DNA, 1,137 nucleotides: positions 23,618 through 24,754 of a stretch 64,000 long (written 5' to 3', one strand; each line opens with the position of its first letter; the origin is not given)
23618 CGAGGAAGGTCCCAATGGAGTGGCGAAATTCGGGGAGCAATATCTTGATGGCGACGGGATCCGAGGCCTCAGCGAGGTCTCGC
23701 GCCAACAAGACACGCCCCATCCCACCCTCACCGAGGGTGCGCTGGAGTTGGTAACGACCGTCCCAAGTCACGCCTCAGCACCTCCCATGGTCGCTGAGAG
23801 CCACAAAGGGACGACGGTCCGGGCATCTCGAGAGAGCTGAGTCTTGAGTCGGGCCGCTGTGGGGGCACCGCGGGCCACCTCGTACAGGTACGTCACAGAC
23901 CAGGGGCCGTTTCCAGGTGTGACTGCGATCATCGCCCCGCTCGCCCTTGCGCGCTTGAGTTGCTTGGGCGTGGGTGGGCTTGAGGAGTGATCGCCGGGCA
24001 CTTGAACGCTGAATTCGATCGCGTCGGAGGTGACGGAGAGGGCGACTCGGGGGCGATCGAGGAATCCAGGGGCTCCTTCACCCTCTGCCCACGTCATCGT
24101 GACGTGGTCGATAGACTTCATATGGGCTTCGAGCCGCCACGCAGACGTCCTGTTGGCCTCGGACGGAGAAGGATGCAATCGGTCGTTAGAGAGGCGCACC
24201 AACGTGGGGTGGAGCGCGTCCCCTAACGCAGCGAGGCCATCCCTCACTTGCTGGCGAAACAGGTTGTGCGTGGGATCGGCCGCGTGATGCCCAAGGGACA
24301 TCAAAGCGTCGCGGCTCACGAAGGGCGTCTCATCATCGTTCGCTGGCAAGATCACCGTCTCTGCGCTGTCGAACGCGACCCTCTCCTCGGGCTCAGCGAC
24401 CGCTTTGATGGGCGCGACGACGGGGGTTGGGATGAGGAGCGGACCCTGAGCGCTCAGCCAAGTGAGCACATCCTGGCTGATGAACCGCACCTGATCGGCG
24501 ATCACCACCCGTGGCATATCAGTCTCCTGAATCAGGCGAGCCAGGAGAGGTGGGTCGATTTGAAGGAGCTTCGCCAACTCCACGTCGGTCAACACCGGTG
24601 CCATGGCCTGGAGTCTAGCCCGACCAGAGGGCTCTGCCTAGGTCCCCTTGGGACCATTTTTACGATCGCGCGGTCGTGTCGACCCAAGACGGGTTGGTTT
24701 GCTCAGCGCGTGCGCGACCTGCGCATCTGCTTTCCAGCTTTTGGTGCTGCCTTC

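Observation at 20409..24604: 1120-aa kinase-NTPase-TPR (STAND-like) protein translationally coupled to an HTH protein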

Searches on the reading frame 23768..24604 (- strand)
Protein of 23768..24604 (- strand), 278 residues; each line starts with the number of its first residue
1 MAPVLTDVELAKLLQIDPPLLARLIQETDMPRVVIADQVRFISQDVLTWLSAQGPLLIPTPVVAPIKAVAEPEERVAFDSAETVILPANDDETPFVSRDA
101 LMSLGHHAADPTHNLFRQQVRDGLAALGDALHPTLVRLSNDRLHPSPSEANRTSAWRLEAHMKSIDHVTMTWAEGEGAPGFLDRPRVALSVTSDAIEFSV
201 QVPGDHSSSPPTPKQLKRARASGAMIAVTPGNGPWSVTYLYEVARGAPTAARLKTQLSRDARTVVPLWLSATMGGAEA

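Call 6: search_protein_families(library=pfam, proteins=[window:23768-24604:-], max_evalue=1)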
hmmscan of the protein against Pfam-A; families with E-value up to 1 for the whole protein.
window:23768-24604:- (278 aa): 1 family
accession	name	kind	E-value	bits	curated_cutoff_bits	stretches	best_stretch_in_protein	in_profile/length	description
PF12728.13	HTH_17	-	0.0055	17.4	27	1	5-53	2-50/51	Helix-turn-helix domain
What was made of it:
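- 24437..24604 (-): Residues 1-56: excisionase/MerR-type winged helix-turn-helix (HTH_17). Pfam HTH_17 scores 17.4 bits in the window protein (call 6).
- On HTH_17 / excisionase-MerR-type winged HTH (Pfam PF12728): The window protein scores 17.4 bits, below the cutoff of 27 (call 6).
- The window protein's own HTH_17 score (17.4 bits) is below Pfam's cutoff of 27 (call 6).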

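Call 7: search_protein_families(library=ncbifam, proteins=[window:23768-24604:-], max_evalue=1)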
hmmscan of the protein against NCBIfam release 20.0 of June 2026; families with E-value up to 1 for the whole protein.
window:23768-24604:- (278 aa): 2 families
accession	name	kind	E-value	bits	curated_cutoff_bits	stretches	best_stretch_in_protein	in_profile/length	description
NF002722.0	PRK02565.1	equivalog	0.13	12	57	1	260-275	11-26/48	photosystem II reaction center protein J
TIGR01764.1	excise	domain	0.16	12.3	28.8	1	6-51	3-48/49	excisionase family DNA-binding protein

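Call 9: search_protein_families(library=padloc, proteins=[window:23768-24604:-], max_evalue=1)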
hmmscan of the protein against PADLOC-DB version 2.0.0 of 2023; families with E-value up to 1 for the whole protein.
window:23768-24604:- (278 aa): 0 families

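Call 11: find_homologous_proteins(query=window:23768-24604:-)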
Query window:23768-24604:- (278 aa): 21 proteins with E <= 0.001 among 2326 candidates.
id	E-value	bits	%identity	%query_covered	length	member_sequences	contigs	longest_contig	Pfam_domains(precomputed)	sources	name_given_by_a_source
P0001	1.1e-169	581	96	100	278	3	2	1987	-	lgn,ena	-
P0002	1.8e-131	456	76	100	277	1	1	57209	-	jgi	jgi:hypothetical protein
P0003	2.8e-131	455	77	97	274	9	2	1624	-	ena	-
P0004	3.0e-131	455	76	100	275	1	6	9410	-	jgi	jgi:hypothetical protein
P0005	1.3e-106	374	66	99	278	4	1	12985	PF12728.14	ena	-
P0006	1.3e-105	371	64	98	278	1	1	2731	-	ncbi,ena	-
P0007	1.9e-102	361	62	100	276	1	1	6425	PF12728.14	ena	-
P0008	4.8e-102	359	62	100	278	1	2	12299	-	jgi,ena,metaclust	metaclust:\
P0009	2.0e-101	357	62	99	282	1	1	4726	-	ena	-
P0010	3.5e-101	356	63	99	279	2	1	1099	PF12728.14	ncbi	-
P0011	2.1e-98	347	62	99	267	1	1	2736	-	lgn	-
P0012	2.5e-94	334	59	100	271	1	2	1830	-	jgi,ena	-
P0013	2.1e-93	331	59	99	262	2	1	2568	-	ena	-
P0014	2.5e-91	324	59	97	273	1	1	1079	-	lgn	-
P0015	3.5e-91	324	59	97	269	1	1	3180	-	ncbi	-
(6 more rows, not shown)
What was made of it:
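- On HTH_17 / excisionase-MerR-type winged HTH (Pfam PF12728): P0005, P0007 and P0010 carry precomputed PF12728 hits (call 11).
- Checked: The HTH protein has 21 homologues at 55-96% identity (call 11).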

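Call 12: find_encoding_contigs(protein=P0002, flank=10000, max_places=3)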
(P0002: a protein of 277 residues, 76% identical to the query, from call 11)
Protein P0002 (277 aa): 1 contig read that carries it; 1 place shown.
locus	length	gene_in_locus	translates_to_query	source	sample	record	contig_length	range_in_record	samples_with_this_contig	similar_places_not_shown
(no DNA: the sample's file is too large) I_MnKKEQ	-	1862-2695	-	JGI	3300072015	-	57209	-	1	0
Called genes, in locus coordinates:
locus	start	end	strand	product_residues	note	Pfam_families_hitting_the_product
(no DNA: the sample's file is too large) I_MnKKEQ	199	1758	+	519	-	-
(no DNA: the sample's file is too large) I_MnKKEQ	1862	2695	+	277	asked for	-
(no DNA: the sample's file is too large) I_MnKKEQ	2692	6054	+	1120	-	PF00069:Pkinase, PF07714:PK_Tyr_Ser-Thr, PF17667:Pkinase_fungal (weak)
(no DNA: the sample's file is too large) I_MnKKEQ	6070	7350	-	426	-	-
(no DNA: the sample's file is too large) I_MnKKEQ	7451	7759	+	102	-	-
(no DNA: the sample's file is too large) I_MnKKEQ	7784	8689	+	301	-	PF01966:HD (weak)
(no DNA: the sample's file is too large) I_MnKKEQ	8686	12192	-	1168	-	PF07244:POTRA, PF01103:Omp85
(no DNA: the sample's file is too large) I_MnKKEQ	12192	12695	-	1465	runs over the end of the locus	PF04357:TamB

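Call 13: find_encoding_contigs(protein=P0005, flank=10000, max_places=3)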
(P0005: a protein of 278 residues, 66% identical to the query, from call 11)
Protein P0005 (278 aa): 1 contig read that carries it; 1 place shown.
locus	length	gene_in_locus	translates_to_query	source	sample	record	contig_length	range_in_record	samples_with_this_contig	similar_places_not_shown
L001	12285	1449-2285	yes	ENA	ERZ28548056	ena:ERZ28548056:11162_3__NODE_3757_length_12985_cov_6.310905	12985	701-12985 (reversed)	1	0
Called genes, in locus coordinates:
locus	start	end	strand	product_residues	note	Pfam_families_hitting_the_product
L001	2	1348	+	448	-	?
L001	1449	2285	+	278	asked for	PF12728:HTH_17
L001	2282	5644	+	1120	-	PF00069:Pkinase, PF07714:PK_Tyr_Ser-Thr, PF17667:Pkinase_fungal (weak)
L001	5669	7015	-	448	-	-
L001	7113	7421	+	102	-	-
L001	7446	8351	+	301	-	PF01966:HD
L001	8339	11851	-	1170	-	PF07244:POTRA (weak), PF01103:Omp85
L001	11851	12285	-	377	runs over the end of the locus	?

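Call 14: find_encoding_contigs(protein=P0008, flank=10000, max_places=3)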
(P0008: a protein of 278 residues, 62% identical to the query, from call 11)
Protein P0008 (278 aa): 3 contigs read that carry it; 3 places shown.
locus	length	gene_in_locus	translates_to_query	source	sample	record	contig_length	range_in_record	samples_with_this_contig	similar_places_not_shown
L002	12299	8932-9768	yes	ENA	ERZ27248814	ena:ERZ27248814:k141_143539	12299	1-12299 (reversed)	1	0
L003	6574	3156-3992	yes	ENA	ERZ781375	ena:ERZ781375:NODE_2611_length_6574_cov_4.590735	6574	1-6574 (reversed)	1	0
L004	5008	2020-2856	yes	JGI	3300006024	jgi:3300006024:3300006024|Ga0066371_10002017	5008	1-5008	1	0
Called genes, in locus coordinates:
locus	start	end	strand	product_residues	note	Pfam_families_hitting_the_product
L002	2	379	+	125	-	?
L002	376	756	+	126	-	PF09996:DUF2237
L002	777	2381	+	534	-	PF13229:Beta_helix (faint)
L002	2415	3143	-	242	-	PF13489:Methyltransf_23, PF08241:Methyltransf_11 (weak), PF08242:Methyltransf_12 (weak), PF13649:Methyltransf_25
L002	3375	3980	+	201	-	PF22784:PTP-SAK, PF14566:PTPlike_phytase (weak), PF22785:Tc-R-P, PF00782:DSPc, PF22741:PTP-NADK, PF00102:Y_phosphatase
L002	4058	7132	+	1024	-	PF02469:Fasciclin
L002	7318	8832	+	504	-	-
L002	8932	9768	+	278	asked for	-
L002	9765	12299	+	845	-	?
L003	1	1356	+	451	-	?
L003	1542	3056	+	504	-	-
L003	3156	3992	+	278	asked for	-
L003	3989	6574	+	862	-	?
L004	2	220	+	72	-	?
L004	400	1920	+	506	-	-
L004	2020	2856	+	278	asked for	-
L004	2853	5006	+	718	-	?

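Call 26: search_solved_structures(query=A1, max_evalue=10, show_alignments=2)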
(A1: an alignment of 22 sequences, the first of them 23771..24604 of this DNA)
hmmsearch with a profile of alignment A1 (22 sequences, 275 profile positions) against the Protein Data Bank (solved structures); distinct sequences matched with E-value up to 10: 1.
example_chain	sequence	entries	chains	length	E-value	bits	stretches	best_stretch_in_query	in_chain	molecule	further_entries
2a8e_A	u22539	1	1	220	0.67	12.4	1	104-152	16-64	hypothetical protein yktB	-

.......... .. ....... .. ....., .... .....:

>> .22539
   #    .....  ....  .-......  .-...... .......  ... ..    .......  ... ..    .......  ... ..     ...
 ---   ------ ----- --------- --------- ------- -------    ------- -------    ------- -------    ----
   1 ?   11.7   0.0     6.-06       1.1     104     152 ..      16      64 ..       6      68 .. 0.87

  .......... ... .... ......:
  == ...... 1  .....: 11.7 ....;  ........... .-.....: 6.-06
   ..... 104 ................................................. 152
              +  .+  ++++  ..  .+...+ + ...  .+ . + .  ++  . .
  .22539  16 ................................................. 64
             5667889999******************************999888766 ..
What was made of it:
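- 23771..24334 (-): Residues 91-278: YktB/DUF1054-fold domain with the conserved motif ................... A weak profile hit to 2a8e falls on the same segment, E=0.67 (call 26).
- On DUF1054 / YktB (UPF0637): There is only a weak profile hit to 2a8e, E=0.67 (call 26).
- Closest known: YktB / DUF1054. Same: The helix-loop segment shows faint sequence similarity, E=0.67 (call 26).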

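Call 27: predict_structure(alignment_id=A1)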
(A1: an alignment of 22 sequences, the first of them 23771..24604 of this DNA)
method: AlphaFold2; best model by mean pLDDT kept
length: 278 residues; sequences in the alignment: 22
mean_pLDDT: 77.5   pTM: 0.62
mean pLDDT of the five models: 77.5, 73.8, 73.2, 68.8, 68.6
residues with pLDDT >= 90: 74; 70-90: 147; 50-70: 20; < 50: 37
segments of 3 or more residues with pLDDT < 50: 57-90
pLDDT, mean of each block of 10 residues (from residue 1): 76 80 76 73 77 59 37 37 38 76 77 87 91 94 82 81 84 86 92 93 80 89 90 90 75 91 93 61
secondary structure, 60 per line:
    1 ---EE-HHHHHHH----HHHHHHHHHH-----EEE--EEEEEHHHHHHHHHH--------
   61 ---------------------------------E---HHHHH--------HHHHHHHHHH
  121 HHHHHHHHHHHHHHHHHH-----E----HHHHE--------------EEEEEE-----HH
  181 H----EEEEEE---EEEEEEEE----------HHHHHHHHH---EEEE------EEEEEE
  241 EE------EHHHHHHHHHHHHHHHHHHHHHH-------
elements in order: H7-13 H18-27 E33-35 E38-42 H43-52 H98-102 H111-138 H149-152 E168-173 E186-191 E195-202 H213-221 E225-228 E235-242 H250-271
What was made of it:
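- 24335..24436 (-): Residues 57-90: poorly conserved linker, predicted disordered. pLDDT below 50 for residues 57-90 (call 27).
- On HTH_17 / excisionase-MerR-type winged HTH (Pfam PF12728): Model elements H7-13, H18-27, E33-35, E38-42 and H43-52 (call 27).
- Model pLDDT 77.5 (call 27).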

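Call 49: search_protein_representatives(alignment_id=A1)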
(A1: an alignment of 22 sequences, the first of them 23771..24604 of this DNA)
Query: 22 sequences, 275 profile positions. Proteins with E-value up to 0.001 (for the whole library): 95; up to 1e-10: 22; up to 1e-30: 16. The best 95 are listed.
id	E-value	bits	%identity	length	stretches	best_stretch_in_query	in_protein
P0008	3.6e-132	456.1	-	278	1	1-275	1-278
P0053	4.0e-66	239.5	-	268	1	1-269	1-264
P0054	2.5e-59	217.2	-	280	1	1-270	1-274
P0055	1.7e-56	207.9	-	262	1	1-267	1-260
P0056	1.1e-54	201.9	-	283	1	1-266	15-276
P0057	7.3e-53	196.0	-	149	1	1-153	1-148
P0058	8.4e-52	192.5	-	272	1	1-272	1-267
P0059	3.0e-50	187.4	-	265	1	1-270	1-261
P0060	2.4e-45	171.3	-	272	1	5-271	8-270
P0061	8.7e-42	159.7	-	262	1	4-267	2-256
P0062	8.7e-41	156.4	-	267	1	4-267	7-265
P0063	2.2e-40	155.1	-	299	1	3-268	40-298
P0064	7.5e-40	153.3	-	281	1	1-266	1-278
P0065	1.1e-38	149.5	-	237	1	85-270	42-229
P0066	2.0e-38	148.6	-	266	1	3-267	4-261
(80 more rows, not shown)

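Call 53: find_related_loci(query=A1, collection=genome_contigs, flank=6000)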
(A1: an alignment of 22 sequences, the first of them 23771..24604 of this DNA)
Query A1 (278 aa) in genome_contigs; peptide patterns used: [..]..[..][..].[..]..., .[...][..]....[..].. (x = any residue, [..] = any of these).
335 stretches matched a pattern, but none encodes a relative of the query by tblastn (E <= 1e-3).
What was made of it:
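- Tried and rejected: With A1 it found no relative (call 53).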

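Call 81: search_protein_families(library=pfam, alignment_id=A6, max_evalue=1)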
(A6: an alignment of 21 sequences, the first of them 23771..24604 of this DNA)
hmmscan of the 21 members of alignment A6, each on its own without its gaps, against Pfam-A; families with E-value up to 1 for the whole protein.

A. member 1, window:23771-24604:- (278 aa): 1 family
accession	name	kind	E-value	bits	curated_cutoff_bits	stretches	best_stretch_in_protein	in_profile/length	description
PF12728.13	HTH_17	-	0.0055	17.4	27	1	5-53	2-50/51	Helix-turn-helix domain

B. families by the number of members that match (of 21 scanned): 5 families
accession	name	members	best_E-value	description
PF12728.13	HTH_17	18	5.3e-08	Helix-turn-helix domain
PF13999.11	MarB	2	0.089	MarB protein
PF13646.12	HEAT_2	1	0.063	HEAT repeats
PF23493.1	CysS_C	1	0.094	Cysteinyl-tRNA ligase anticodon binding domain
PF20568.3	DUF6777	1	0.26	Domain of unknown function (DUF6777)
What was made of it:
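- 24437..24604 (-): 18 of 21 family members match, best E=5.3e-8 (call 81).
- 23771..24334 (-): No Pfam hit in 21 members (call 81).
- On HTH_17 / excisionase-MerR-type winged HTH (Pfam PF12728): However, 18 of 21 family members match, best E=5.3e-8 (call 81).
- On DUF1054 / YktB (UPF0637): No DUF1054 hit in any of 21 members at E<=1 (call 81).
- Closest known: YktB / DUF1054. Different: Pfam does not recognise it in any of 21 members (call 81).
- HTH_17 matches 18 of 21 members (call 81).
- Tried and rejected: None was found by Pfam in 21 members (call 81).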
